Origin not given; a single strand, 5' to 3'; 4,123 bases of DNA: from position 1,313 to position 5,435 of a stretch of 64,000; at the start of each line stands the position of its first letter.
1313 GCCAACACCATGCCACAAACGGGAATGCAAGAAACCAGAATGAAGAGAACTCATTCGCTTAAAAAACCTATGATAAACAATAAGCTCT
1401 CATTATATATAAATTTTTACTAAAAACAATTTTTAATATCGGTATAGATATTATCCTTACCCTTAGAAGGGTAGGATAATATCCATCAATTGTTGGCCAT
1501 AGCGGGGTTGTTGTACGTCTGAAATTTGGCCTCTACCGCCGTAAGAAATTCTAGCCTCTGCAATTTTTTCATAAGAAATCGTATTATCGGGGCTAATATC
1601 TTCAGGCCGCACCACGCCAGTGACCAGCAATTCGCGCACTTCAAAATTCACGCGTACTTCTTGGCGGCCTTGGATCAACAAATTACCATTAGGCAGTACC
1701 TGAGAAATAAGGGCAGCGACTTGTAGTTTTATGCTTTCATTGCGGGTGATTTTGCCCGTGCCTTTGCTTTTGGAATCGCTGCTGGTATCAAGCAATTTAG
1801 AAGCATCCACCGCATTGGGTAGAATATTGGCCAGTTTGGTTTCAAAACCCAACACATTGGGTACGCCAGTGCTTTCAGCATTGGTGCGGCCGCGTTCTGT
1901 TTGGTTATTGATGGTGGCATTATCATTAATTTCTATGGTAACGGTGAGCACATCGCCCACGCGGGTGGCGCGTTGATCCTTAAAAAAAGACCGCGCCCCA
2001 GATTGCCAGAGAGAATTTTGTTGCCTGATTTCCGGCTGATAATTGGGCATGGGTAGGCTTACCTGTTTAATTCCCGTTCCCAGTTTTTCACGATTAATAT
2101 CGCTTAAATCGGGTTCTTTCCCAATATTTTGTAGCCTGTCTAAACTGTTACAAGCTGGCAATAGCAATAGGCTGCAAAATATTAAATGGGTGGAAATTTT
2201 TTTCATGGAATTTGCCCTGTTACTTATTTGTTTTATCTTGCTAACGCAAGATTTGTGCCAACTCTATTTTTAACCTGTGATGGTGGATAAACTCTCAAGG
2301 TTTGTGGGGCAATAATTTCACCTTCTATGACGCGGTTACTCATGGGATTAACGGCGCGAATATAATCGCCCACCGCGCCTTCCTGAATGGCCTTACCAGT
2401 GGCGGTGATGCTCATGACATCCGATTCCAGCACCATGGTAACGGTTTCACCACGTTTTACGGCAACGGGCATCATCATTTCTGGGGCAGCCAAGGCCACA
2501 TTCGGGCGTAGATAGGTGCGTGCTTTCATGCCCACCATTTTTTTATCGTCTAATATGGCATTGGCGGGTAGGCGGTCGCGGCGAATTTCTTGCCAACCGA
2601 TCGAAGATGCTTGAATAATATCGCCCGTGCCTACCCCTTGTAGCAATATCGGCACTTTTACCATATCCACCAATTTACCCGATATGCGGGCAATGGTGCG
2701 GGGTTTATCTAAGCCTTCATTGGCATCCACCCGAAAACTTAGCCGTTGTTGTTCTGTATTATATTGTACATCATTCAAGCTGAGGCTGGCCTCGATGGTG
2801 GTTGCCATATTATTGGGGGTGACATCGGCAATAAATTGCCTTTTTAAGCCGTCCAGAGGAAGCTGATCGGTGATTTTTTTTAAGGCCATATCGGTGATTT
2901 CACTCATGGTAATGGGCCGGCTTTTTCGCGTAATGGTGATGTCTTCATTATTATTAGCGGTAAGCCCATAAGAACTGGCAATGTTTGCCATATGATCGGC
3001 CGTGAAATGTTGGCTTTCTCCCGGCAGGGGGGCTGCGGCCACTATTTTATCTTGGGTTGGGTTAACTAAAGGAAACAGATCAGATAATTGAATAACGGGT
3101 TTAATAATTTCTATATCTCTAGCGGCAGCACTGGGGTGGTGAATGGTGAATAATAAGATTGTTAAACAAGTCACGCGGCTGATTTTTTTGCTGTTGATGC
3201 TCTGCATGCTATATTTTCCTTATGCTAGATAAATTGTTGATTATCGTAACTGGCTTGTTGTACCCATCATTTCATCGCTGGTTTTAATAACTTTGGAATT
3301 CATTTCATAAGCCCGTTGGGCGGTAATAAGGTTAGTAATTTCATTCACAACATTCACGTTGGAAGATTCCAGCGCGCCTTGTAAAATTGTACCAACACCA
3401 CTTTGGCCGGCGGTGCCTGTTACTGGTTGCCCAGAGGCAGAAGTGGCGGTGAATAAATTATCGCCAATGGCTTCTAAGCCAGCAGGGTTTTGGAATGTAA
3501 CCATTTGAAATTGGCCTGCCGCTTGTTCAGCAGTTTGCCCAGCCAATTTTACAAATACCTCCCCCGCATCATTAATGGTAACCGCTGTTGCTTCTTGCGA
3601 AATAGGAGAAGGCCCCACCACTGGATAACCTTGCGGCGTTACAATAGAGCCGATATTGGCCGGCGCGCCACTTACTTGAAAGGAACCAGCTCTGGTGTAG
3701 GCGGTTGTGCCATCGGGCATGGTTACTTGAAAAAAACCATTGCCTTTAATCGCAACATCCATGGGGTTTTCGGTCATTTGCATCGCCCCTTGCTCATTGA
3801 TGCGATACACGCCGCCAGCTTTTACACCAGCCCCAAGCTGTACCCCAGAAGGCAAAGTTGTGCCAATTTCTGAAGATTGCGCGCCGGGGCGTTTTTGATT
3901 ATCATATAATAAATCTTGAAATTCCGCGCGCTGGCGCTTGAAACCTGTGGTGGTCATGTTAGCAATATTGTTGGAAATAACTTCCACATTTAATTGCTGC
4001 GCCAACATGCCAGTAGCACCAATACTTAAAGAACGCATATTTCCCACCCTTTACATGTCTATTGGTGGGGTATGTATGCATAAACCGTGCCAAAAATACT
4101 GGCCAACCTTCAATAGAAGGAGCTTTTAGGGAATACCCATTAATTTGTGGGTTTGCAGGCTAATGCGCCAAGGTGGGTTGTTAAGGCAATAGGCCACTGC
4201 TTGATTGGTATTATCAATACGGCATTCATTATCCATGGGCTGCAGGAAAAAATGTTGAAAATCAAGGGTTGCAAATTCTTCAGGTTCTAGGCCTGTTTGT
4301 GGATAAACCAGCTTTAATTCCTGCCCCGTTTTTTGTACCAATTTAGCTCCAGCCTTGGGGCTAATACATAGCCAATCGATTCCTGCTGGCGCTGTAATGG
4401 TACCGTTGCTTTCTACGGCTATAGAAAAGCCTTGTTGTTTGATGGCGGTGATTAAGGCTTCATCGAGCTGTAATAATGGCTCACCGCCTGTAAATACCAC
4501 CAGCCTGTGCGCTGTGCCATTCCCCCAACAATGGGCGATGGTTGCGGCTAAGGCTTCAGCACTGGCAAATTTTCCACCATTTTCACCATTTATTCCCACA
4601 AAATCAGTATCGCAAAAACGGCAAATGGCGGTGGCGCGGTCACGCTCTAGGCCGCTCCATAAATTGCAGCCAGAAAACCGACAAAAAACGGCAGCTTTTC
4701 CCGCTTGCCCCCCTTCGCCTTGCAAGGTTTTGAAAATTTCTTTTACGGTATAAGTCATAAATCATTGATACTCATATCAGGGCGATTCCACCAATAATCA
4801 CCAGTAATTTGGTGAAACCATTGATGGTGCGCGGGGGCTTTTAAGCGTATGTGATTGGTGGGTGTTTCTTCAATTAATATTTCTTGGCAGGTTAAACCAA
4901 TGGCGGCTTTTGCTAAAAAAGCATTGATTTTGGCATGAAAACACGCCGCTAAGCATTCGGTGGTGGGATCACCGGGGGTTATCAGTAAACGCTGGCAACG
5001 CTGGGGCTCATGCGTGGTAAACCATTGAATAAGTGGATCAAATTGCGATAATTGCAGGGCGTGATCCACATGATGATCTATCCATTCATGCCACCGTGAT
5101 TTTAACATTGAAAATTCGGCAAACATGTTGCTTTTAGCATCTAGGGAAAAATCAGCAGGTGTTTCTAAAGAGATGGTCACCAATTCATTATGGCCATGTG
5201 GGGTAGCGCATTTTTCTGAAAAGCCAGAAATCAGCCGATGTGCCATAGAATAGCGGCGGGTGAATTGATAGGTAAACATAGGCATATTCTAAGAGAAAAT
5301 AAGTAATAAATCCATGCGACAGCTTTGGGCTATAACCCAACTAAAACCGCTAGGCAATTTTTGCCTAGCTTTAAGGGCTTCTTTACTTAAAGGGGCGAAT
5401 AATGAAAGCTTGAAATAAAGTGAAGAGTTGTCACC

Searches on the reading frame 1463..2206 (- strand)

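Call 67: search_protein_families(library=pfam, proteins=[window:1463-2206:-], max_evalue=0.00001)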
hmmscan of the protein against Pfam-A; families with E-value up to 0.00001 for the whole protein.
window:1463-2206:- (247 aa): 1 family
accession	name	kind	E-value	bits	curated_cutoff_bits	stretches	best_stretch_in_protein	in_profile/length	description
PF02107.21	FlgH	-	2.8e-59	200.1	27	1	62-246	3-172/172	Flagellar L-ring protein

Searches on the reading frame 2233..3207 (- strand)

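Call 67: search_protein_families(library=pfam, proteins=[window:2233-3207:-], max_evalue=0.00001)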
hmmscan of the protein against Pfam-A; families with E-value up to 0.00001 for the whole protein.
window:2233-3207:- (324 aa): 1 family
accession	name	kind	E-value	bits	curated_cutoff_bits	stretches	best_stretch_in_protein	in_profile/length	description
PF13144.11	ChapFlgA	-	2.6e-24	86.1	23.8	1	186-306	4-122/122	Chaperone for flagella basal body P-ring formation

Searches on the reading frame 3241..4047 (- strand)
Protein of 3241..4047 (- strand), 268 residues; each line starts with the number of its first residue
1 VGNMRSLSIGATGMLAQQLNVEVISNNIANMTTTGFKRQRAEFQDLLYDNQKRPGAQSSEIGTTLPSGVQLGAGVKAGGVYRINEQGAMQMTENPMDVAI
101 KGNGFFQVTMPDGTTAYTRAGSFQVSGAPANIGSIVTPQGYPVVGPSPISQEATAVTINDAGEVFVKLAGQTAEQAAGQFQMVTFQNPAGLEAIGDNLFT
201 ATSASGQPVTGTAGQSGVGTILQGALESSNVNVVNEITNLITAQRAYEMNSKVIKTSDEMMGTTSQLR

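Call 67: search_protein_families(library=pfam, proteins=[window:3241-4047:-], max_evalue=0.00001)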
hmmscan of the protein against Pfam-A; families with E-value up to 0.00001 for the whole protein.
window:3241-4047:- (268 aa): 3 families
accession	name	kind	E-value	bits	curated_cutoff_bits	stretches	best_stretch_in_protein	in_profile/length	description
PF06429.18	Flg_bbr_C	-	3.1e-23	81.5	23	1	223-267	2-46/46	Flagellar basal body rod FlgEFG protein C-terminal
PF22692.1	LlgE_F_G_D1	-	7.7e-21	74.5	27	1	99-166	1-64/64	Flagellar hook protein FlgE/F/G D1 domain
PF00460.25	Flg_bb_rod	-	2.6e-09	37.3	20.7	1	8-37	2-31/31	Flagella basal body rod protein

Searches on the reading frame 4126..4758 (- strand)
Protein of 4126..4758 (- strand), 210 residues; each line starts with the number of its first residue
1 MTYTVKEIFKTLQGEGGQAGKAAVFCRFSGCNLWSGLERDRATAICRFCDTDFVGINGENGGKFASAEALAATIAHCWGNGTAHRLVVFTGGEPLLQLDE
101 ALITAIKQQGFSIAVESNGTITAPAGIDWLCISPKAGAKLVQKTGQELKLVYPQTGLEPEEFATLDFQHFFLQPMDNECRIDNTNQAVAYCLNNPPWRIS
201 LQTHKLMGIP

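Call 67: search_protein_families(library=pfam, proteins=[window:4126-4758:-], max_evalue=0.00001)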
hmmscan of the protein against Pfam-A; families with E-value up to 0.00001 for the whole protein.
window:4126-4758:- (210 aa): 1 family
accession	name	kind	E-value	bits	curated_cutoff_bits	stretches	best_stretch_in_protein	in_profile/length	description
PF04055.27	Radical_SAM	-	1.2e-07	32.5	29.5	1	45-142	10-117/166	Radical SAM superfamily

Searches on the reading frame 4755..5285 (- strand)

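Call 67: search_protein_families(library=pfam, proteins=[window:4755-5285:-], max_evalue=0.00001)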
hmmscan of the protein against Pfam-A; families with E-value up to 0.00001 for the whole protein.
window:4755-5285:- (176 aa): 1 family
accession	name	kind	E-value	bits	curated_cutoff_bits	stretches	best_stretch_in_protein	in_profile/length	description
PF01242.24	PTPS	-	4.5e-17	62.6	22.4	1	9-148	5-118/121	6-pyruvoyl tetrahydropterin synthase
